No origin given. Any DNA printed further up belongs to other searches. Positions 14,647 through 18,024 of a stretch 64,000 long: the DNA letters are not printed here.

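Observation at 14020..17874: Two-gene module beside fliL/fliM encoding a 1025-aa low-complexity protein with a TadE/pseudopilin-type N-terminus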

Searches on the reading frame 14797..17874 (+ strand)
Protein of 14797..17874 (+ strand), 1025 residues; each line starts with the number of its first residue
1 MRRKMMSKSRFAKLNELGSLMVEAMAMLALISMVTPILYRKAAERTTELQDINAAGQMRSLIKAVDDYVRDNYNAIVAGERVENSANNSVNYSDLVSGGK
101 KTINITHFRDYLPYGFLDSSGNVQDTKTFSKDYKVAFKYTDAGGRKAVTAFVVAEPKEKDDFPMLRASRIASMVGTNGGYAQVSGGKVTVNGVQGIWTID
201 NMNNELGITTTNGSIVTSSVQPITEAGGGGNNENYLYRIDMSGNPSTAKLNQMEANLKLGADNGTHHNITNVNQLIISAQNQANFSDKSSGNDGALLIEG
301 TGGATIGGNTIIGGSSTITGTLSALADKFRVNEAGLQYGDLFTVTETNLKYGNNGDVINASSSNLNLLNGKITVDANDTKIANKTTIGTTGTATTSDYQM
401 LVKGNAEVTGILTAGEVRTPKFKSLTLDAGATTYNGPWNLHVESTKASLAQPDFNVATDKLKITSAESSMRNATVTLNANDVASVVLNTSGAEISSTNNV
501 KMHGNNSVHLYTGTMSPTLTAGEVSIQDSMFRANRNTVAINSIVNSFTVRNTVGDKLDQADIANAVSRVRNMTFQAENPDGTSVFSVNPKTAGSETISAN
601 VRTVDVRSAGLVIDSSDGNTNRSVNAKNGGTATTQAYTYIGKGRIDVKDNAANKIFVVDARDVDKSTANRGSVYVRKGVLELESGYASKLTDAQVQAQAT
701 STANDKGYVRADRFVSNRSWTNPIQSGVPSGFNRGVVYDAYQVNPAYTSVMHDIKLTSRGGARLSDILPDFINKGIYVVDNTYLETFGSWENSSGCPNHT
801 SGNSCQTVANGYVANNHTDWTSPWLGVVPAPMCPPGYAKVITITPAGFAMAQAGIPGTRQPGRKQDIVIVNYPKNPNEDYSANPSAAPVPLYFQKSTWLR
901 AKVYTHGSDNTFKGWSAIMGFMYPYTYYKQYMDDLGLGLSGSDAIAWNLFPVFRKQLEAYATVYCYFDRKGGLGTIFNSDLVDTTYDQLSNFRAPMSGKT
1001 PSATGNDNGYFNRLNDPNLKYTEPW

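Call 3: search_protein_families(library=pfam, proteins=[window:14797-17874:+], max_evalue=1)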
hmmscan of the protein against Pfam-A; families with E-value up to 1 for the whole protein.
window:14797-17874:+ (1025 aa): 0 families

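Call 4: search_protein_families(library=ncbifam, proteins=[window:14797-17874:+], max_evalue=1)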
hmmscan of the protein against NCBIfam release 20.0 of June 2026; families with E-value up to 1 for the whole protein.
window:14797-17874:+ (1025 aa): 0 families

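Call 5: find_homologous_proteins(query=window:14797-17874:+, max_evalue=0.001)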
Query window:14797-17874:+ (1025 aa): 364 proteins with E <= 0.001 among 8000 candidates; the best 120 are listed.
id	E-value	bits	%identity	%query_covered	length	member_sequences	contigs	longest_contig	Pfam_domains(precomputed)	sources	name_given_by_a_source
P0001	0.0e+0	2273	100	100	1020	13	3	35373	-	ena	-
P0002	0.0e+0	1910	83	100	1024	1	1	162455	-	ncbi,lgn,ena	-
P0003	0.0e+0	1889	82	100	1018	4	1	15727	-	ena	-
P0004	0.0e+0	1818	80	100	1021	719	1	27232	-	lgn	-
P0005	0.0e+0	1776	79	100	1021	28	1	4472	-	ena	-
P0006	0.0e+0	1734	77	100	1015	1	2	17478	-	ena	-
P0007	0.0e+0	1732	76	100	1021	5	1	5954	-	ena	-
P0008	0.0e+0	1629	72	100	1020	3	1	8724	-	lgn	-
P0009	0.0e+0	1446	65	100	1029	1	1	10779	-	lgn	-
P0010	0.0e+0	1444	66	100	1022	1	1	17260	-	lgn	-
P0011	0.0e+0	1441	65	100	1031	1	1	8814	-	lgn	-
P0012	0.0e+0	1439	65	100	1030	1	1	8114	-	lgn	-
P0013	0.0e+0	1379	64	100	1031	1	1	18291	-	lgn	-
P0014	0.0e+0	1330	61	100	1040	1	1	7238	-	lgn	-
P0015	0.0e+0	1313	62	100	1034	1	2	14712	-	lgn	-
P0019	3.8e-199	682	43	100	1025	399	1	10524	-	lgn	-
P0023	1.5e-196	674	42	100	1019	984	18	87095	-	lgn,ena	-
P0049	1.1e-183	631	51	38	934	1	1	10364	PF04917.18,PF04519.20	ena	-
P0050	3.9e-183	629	50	38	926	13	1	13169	PF04917.18,PF04519.20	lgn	-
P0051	9.6e-183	628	41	100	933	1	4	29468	PF04917.18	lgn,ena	-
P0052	1.3e-182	628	52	38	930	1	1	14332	PF04917.18,PF04519.20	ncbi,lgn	-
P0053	1.7e-182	627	41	100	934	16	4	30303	PF04917.18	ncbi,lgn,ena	-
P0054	1.1e-181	624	51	38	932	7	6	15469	PF04917.18,PF04519.20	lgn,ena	-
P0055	2.3e-181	623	50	38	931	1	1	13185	PF04917.18,PF04519.20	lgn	-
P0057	5.9e-181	622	49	39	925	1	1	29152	PF04917.18,PF04519.20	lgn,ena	-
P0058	6.1e-181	622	49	39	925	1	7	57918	PF04917.18,PF04519.20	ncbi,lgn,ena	-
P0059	1.3e-180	621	50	38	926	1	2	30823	PF04917.18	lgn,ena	-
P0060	1.8e-180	620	40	100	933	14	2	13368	PF04917.18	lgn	-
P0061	2.4e-180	620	40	100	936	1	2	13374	PF04917.18,PF04519.20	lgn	-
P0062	3.0e-180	620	49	39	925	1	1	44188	PF04917.18,PF04519.20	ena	-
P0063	3.0e-180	620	48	39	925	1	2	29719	PF04917.18,PF04519.20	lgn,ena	-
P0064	4.0e-180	619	48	39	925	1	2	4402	PF04917.18,PF04519.20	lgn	-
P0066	1.2e-179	618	50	38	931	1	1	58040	PF04917.18,PF04519.20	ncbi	-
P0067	1.7e-179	617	51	38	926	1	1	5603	PF04917.18,PF04519.20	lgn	-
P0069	2.1e-179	617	52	38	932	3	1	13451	PF04917.18,PF04519.20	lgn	-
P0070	2.2e-179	617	51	38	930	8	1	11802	PF04917.18,PF04519.20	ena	-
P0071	4.0e-179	616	50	37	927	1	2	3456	PF04917.18,PF04519.20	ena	-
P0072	4.5e-179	616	49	38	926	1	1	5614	PF04917.18,PF04519.20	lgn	-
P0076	4.0e-178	613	48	39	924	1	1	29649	PF04917.18,PF04519.20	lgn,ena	-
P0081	8.8e-172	592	89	31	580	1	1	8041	PF19263.6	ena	-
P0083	1.6e-169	584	49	40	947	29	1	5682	PF04917.18,PF04519.20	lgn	-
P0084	1.2e-167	578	54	35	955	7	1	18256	PF04917.18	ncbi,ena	-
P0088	7.5e-161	556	53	35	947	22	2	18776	PF04917.18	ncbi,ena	-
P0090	2.2e-159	551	37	100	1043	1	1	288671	-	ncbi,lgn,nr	ncbi:MAG: hypothetical protein PHE89_03080 [Alphaproteobacteria bacterium]|nr:hypothetical protein [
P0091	6.4e-158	546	51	35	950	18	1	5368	PF04917.18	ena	-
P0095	1.0e-149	519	50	37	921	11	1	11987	PF04519.20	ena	-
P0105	7.0e-130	453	35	100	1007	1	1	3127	PF04917.18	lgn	-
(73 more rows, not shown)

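Call 6: search_solved_structures(query=window:14797-17874:+, max_evalue=10)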
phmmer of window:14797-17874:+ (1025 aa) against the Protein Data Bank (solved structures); distinct sequences matched with E-value up to 10: 3.
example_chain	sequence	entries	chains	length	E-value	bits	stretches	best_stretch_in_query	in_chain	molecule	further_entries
2e9q_A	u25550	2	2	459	0.96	10.6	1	664-765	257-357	11S globulin subunit beta | 11S globulin beta subunit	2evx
6qv3_A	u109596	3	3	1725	1.7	9.8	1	940-993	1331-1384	Pre-mRNA splicing helicase-like protein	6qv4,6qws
5m59_A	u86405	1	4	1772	1.7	9.8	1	940-993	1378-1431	Pre-mRNA splicing helicase-like protein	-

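Call 8: find_encoding_contigs(protein=P0001, flank=10000, max_places=4)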
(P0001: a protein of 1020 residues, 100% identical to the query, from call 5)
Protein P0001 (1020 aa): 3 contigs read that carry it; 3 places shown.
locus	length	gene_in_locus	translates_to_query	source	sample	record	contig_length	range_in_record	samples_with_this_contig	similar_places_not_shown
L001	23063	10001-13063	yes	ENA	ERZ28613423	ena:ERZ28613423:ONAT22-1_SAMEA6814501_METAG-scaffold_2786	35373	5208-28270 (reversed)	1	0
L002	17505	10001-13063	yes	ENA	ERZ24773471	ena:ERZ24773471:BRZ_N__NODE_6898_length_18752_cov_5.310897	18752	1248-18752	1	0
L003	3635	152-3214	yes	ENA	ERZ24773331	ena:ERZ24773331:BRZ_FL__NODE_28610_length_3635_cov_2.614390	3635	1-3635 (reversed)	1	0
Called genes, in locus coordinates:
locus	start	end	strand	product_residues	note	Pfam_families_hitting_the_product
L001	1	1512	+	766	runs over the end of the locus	-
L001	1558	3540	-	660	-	PF00270:DEAD (weak), PF04851:ResIII, PF17757:UvrB_inter, PF27431:UvrB_3rd, PF00271:Helicase_C, PF12344:UvrB, PF02151:UVR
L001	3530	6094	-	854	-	-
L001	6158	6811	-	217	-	PF03448:MgtE_N (weak)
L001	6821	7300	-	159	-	PF20072:DUF6468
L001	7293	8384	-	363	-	PF02154:FliM, PF01052:FliMN_C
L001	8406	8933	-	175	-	PF03748:FliL (weak)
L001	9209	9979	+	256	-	-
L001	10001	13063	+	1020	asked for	-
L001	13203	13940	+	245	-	-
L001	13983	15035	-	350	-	PF01384:PHO4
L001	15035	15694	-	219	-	PF01865:PhoU_div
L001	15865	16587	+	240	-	PF13462:Thioredoxin_4, PF01323:DSBA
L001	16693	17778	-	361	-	PF00365:PFK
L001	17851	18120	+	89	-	-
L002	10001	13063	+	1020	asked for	-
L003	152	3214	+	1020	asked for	-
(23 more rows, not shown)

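Call 9: find_encoding_contigs(protein=P0023, flank=10000, max_places=2)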
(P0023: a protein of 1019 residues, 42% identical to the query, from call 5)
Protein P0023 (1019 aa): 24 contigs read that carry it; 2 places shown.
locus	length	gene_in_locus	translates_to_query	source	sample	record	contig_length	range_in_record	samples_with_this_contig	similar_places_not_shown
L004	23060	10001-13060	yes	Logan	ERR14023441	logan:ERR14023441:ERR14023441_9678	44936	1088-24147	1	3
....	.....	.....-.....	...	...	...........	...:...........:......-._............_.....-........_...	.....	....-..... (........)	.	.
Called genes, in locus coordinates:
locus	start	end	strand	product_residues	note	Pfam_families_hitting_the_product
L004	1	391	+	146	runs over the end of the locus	PF02590:SPOUT_MTase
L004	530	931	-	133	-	-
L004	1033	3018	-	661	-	PF00270:DEAD (weak), PF04851:ResIII, PF17757:UvrB_inter, PF27431:UvrB_3rd, PF00271:Helicase_C, PF12344:UvrB, PF02151:UVR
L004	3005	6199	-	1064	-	-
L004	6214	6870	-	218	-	PF03448:MgtE_N (weak)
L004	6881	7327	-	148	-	PF20072:DUF6468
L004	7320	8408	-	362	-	PF02154:FliM, PF01052:FliMN_C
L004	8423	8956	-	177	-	PF03748:FliL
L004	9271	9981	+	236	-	-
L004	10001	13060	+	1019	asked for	-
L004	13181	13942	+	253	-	-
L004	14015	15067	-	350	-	PF01384:PHO4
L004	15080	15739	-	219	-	PF01865:PhoU_div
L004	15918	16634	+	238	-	PF13743:Thioredoxin_5, PF00085:Thioredoxin (faint), PF13462:Thioredoxin_4, PF13098:Thioredoxin_2 (weak), PF01323:DSBA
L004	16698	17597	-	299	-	PF00348:polyprenyl_synt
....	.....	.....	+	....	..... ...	-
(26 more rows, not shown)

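Call 10: find_encoding_contigs(protein=P0058, flank=10000, max_places=2)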
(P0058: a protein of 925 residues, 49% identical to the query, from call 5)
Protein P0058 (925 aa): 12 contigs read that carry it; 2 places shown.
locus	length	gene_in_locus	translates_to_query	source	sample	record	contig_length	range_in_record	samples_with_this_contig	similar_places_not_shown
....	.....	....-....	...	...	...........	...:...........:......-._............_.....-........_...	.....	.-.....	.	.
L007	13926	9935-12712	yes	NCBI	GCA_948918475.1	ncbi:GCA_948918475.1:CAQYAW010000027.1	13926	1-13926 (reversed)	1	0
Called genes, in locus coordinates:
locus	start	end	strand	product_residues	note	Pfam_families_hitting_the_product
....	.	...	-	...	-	?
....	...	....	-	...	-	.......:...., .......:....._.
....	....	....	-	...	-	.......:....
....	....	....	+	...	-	-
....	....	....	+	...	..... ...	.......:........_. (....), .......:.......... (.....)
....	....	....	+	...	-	-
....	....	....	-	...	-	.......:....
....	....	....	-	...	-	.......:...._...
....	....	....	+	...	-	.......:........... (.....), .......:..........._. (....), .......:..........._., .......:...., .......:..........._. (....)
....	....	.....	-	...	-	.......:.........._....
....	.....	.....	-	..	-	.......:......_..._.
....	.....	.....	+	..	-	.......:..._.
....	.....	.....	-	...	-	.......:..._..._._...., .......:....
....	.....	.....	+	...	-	-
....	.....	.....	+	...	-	-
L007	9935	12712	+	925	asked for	PF04917:Shufflon_N (weak), PF04519:Bactofilin (faint)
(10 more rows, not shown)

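Call 11: find_encoding_contigs(protein=P0090, flank=10000, max_places=1)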
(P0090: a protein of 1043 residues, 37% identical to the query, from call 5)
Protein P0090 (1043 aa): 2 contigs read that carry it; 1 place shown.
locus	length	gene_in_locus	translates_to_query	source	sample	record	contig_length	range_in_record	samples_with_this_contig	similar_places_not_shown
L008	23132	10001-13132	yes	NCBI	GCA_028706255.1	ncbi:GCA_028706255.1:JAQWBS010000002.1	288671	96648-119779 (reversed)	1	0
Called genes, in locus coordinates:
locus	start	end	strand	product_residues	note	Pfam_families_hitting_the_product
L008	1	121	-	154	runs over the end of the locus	-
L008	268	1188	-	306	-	PF11276:DUF3078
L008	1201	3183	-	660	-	PF00270:DEAD (weak), PF04851:ResIII, PF13604:AAA_30 (faint), PF17757:UvrB_inter, PF27431:UvrB_3rd, PF00271:Helicase_C, PF12344:UvrB, PF02151:UVR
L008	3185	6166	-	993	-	PF14559:TPR_19 (faint), PF07719:TPR_2 (faint)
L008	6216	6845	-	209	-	PF03448:MgtE_N (weak)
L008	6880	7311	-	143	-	PF20072:DUF6468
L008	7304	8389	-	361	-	PF02154:FliM, PF01052:FliMN_C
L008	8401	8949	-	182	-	PF03748:FliL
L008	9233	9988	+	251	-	-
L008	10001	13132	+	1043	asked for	-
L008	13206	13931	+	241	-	-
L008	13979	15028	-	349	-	PF01384:PHO4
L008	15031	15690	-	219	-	PF01865:PhoU_div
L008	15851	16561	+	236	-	PF13462:Thioredoxin_4, PF13098:Thioredoxin_2 (weak), PF01323:DSBA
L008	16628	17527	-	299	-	PF00348:polyprenyl_synt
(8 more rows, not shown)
